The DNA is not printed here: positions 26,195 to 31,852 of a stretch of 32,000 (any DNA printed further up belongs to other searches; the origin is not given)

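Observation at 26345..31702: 1785-aa secreted protein: DMFase-beta-like domain followed by five CPC-capped DUF4082 modules, translationally coupled to a sugar aminotransferase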

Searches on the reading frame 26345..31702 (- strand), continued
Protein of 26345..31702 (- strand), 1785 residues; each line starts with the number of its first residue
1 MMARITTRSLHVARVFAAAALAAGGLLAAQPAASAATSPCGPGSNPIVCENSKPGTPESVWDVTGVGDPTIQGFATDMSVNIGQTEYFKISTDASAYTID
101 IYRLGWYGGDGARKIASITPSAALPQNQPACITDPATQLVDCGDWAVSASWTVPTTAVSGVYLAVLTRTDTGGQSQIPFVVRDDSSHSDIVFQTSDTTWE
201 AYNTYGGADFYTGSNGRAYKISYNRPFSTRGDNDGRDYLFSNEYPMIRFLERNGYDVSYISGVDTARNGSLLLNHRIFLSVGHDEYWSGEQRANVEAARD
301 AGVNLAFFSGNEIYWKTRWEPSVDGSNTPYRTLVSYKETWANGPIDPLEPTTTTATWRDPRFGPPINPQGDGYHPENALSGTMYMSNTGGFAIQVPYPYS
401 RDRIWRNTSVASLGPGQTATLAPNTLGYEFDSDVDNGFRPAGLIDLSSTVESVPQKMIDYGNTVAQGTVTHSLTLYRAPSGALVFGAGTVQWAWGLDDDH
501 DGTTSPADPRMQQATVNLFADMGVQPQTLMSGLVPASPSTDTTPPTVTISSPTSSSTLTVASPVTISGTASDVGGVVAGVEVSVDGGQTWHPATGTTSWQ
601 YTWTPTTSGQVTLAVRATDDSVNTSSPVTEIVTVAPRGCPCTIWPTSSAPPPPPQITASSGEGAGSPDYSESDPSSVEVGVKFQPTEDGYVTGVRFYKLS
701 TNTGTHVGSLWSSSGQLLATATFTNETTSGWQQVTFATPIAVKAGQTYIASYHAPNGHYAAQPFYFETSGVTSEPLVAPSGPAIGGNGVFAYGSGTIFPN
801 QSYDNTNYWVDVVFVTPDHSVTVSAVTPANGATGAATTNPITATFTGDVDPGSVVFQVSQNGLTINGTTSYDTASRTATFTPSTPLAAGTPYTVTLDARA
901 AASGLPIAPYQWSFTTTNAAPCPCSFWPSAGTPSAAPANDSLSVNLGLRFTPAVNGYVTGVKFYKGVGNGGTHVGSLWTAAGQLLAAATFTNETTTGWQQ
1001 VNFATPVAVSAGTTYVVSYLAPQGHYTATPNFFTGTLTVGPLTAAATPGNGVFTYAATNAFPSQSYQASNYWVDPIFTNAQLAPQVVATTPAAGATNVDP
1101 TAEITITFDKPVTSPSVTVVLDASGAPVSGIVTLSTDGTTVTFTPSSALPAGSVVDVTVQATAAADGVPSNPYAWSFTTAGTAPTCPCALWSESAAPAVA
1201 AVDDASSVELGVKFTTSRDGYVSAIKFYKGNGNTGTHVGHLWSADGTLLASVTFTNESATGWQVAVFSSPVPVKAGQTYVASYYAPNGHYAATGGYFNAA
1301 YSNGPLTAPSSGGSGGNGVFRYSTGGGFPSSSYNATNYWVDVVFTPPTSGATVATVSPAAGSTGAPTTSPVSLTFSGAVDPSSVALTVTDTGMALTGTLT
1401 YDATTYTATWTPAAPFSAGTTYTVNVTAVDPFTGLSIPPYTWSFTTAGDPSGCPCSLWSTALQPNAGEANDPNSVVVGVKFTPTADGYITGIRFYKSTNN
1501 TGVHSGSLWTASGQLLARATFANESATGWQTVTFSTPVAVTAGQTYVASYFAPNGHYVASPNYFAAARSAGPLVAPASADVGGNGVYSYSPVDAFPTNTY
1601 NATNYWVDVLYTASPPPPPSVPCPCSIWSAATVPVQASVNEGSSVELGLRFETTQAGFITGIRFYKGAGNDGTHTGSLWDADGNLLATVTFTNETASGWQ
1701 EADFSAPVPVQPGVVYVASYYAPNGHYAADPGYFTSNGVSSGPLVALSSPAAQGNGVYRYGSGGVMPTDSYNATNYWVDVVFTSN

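Call 14: find_related_loci(query=window:26345-31702:-, collection=genome_contigs, flank=10000)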
Query window:26345-31702:- (1785 aa) in genome_contigs; peptide patterns used: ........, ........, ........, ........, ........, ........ (x = any residue, [..] = any of these).
305 stretches matched a pattern; 284 encode a relative of the query (tblastn E <= 1e-3); the best 80 are kept; 79 distinct loci.
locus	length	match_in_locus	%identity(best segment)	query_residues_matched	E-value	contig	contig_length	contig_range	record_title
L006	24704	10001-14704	52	26-1783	0e+0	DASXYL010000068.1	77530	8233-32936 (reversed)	MAG TPA_asm: Jatrophihabitantaceae bacterium isolate SMAG_U4823 k141_2491040, whole genome shotgun sequence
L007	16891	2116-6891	52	36-1783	0e+0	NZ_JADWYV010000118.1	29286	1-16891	Frankia nepalensis strain CN4 NODE_118_length_29286_cov_31.782772, whole genome shotgun sequence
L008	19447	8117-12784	51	40-1784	0e+0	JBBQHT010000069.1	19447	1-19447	MAG: Acidimicrobiales bacterium isolate Co_metawrap_885 Cmw_885_k141_11101768_length_19447_cov_9.9981, whole genome shot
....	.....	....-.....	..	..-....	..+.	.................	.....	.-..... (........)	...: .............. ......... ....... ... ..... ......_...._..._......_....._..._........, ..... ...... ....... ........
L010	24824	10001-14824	47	5-1785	0e+0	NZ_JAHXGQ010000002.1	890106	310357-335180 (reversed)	Saccharothrix obliqua strain SC076 2, whole genome shotgun sequence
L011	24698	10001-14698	47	27-1785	0e+0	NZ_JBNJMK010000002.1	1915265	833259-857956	Lentzea sp. CA-135723 MDNA_WGS_094_5, whole genome shotgun sequence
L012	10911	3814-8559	50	26-1784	0e+0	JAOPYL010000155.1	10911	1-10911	MAG: Actinoallomurus sp. isolate RYN_226 scaffold_2185026, whole genome shotgun sequence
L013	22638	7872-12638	47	15-1785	0e+0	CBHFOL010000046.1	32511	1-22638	MAG TPA_asm: uncultured Saccharothrix sp. isolate SRR16095332_binner12_Refined_10 genome assembly, contig: ERZ27337137.4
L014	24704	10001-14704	46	28-1782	0e+0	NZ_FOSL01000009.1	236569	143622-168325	Neomesorhizobium albiziae strain DSM 21822, whole genome shotgun sequence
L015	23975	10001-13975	53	4-1785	0e+0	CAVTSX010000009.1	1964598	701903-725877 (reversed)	MAG: uncultured Actinomycetota bacterium isolate MFD00822.bin.2.179 genome assembly, contig: contig_33478, whole genome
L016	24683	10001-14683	46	45-1782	0e+0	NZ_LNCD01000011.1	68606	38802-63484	Rhizobium altiplani strain BR 10423 contig108, whole genome shotgun sequence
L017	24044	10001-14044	52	8-1782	0e+0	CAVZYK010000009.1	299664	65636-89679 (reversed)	MAG: uncultured Actinomycetes bacterium isolate MFD00392.bin.2.241 genome assembly, contig: contig_25185, whole genome s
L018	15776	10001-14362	52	47-1785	0e+0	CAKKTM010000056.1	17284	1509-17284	Frankia sp. CiP1_Cm_nod1 isolate CiP1_Cm_nod11 genome assembly, contig: scaffold00086, whole genome shotgun sequence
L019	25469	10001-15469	45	45-1784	0e+0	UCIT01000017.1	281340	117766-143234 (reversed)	Rhizobiales bacterium isolate AFS086096 genome assembly, contig: contig_17, whole genome shotgun sequence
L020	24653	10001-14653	45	42-1782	0e+0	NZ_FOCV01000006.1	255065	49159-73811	Rhizobium tibeticum strain CGMCC 1.7071, whole genome shotgun sequence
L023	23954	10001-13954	50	40-1785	0e+0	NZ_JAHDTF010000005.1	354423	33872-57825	Sphaerisporangium fuscum strain H8589 Scaffold4_1, whole genome shotgun sequence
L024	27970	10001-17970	48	31-1785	0e+0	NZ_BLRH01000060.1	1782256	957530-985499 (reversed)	Rhizohabitans arisaemae strain K14-0274 scaffold60_cov16, whole genome shotgun sequence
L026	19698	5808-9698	53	44-1785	0e+0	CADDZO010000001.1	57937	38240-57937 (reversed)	unidentified bacterium isolate 18 genome assembly, contig: NODE_239_length_57937_cov_41.106764, whole genome shotgun seq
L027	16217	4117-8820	49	18-1785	0e+0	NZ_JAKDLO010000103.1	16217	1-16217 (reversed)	MAG: Intrasporangium sp. isolate 43_S57 43_S57_NODE_332_length_16217_cov_11.550241, whole genome shotgun sequence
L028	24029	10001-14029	48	21-1785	0e+0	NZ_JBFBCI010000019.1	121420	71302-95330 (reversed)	Sphaerisporangium sp. NPDC051017 NPDC051017_149_C1.ctg-0019, whole genome shotgun sequence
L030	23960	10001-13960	49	29-1785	0e+0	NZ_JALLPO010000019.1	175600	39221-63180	Sphaerisporangium perillae strain NEAU-ZS1 Scaffold19, whole genome shotgun sequence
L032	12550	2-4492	50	226-1785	0e+0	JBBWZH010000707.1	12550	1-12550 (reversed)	MAG: Mycobacteriales bacterium isolate Holy_96 scaffold_5372623, whole genome shotgun sequence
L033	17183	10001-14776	45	32-1785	0e+0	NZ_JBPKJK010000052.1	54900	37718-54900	Saccharothrix sp. Mg75 52, whole genome shotgun sequence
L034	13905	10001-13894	50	29-1785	0e+0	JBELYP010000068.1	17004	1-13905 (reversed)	MAG: Arthrobacter sp. isolate 241_Sum.2 NODE_68_length_17004_cov_9.734625, whole genome shotgun sequence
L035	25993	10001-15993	48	4-1785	0e+0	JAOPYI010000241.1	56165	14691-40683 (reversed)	MAG: Sphaerisporangium sp. isolate RYN_223 scaffold_2431721, whole genome shotgun sequence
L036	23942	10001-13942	48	34-1785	0e+0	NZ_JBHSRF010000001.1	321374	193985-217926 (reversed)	Sphaerisporangium aureirubrum strain JCM 30346 GCM70027178_228, whole genome shotgun sequence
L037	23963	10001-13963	49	36-1785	0e+0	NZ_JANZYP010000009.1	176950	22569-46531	Sphaerisporangium corydalis strain NEAU-YHS15 Scaffold9, whole genome shotgun sequence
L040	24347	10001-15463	43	33-1785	0e+0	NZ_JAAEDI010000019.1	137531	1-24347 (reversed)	Neoroseomonas terrae strain LMG 31159 contig00019, whole genome shotgun sequence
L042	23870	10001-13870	49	44-1785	0e+0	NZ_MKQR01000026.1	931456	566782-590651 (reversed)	Actinokineospora bangkokensis strain 44EHW Scaffold32, whole genome shotgun sequence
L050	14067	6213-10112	49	45-1785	0e+0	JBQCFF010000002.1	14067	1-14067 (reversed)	MAG: Devosia sp. isolate bin173 k141_4512338, whole genome shotgun sequence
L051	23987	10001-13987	49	36-1785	0e+0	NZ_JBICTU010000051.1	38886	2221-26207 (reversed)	Sphaerisporangium sp. NPDC049003 NPDC049003_81_B10.ctg-0051, whole genome shotgun sequence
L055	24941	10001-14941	46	5-1785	0e+0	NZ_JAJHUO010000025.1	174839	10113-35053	Saccharothrix luteola strain NEAU-S10 Scaffold25, whole genome shotgun sequence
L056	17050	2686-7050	51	29-1785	0e+0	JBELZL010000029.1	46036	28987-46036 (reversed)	MAG: Arthrobacter sp. isolate 240_Sum.10 NODE_83_length_46036_cov_115.194667, whole genome shotgun sequence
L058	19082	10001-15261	53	8-1785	0e+0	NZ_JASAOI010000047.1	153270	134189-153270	Yinghuangia seranimata strain CCTCC AA 206006 Scaffold23_1, whole genome shotgun sequence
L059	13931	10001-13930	48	47-1785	0e+0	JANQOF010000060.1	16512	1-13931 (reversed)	MAG: Pirellulales bacterium isolate IP29b_bin.126 k99_2856907, whole genome shotgun sequence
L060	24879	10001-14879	52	2-1785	0e+0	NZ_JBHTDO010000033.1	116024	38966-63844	Actinoplanes sp. GCM10030250 strain CPCC 206377 spades_K_21_77_33, whole genome shotgun sequence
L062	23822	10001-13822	46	44-1785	0e+0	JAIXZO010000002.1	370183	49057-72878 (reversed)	MAG: Hyphomicrobiales bacterium isolate D8_MAG_00054 pond_D8_MAG_00054_000000000005, whole genome shotgun sequence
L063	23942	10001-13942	48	36-1785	0e+0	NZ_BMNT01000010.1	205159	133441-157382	Sphaerisporangium melleum strain JCM 13064 sequence010, whole genome shotgun sequence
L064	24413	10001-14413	52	40-1785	0e+0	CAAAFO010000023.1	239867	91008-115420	Frankia symbiont of Datisca glomerata isolate Dd1 Dg vc genome assembly, contig: scaffold00003, whole genome shotgun seq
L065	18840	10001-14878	47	10-1785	0e+0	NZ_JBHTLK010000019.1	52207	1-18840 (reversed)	Saccharothrix hoggarensis strain CCUG 60214 GCM70027390_369, whole genome shotgun sequence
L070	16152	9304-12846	47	37-1785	0e+0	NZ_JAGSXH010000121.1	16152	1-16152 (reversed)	Actinocrinis puniceicyclus strain DSM 45618 NODE_121_length_16152_cov_13.6299, whole genome shotgun sequence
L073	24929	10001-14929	47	27-1785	0e+0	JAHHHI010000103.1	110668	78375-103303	MAG: Kaiparowitsia implicata GSE-PSE-MK54-09C scaffold_51_c1, whole genome shotgun sequence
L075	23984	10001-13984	48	29-1785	0e+0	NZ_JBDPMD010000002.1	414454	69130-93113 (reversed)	Sphaerisporangium sp. B11E5 B11E5_contig_2, whole genome shotgun sequence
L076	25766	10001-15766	48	45-1785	0e+0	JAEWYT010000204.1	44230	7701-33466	MAG: Proteobacteria bacterium isolate OH_SFB_180 k127_1162981, whole genome shotgun sequence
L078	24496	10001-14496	56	2-1782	0e+0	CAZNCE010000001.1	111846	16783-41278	MAG TPA_asm: uncultured Nocardioidaceae bacterium isolate SRP187154_co1_227 genome assembly, contig: NODE_101_length_111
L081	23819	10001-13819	54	20-1782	0e+0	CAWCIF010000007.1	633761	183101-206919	MAG: uncultured Acidobacteriaceae bacterium isolate MFD09603.bin.1.55 genome assembly, contig: contig_21894, whole genom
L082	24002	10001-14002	49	31-1785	0e+0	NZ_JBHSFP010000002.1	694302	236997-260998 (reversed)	Sphaerisporangium dianthi strain CGMCC 4.7132 spades_K_17_127_2, whole genome shotgun sequence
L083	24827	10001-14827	47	21-1785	0e+0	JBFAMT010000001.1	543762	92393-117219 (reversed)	Actinosynnema sp. NPDC049800 NPDC049800_25_G8.ctg-0001, whole genome shotgun sequence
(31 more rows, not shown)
